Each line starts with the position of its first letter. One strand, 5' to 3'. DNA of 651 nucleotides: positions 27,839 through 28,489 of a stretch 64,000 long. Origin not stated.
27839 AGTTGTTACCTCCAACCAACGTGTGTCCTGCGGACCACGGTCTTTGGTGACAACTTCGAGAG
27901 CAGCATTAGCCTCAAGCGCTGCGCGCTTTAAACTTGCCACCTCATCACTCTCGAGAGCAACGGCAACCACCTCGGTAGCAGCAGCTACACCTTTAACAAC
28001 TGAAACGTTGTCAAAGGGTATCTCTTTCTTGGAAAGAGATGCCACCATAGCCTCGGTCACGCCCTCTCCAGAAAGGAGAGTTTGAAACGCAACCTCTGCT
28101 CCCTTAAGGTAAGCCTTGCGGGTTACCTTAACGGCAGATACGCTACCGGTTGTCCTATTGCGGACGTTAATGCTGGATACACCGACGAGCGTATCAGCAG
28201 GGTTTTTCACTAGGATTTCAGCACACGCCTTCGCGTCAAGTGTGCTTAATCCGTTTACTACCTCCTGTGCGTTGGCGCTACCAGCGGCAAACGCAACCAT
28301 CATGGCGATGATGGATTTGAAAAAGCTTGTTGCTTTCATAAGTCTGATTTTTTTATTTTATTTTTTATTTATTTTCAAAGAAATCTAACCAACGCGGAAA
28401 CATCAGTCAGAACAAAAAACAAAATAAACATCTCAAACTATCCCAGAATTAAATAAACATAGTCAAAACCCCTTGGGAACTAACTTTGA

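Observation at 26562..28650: About 660-bp sequence-identical 5' module (promoter, 5'UTR and first 351 coding nt) shared by two adjacent OMP paralogs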

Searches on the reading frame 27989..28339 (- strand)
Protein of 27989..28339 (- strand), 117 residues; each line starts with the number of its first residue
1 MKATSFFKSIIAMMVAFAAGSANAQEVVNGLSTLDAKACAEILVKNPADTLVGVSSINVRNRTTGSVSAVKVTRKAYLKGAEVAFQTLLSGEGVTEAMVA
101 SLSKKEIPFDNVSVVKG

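Call 31: find_related_loci(query=window:27989-28339:-, collection=metagenome_contigs, flank=5000)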
Query seq(117 aa) (117 aa) in metagenome_contigs; peptide patterns used: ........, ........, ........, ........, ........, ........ (x = any residue, [..] = any of these).
302 stretches matched a pattern, but none encodes a relative of the query by tblastn (E <= 1e-3).
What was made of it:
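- Tried and rejected: A JGI metagenome scan with the window's N-terminal module found nothing (call 31).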
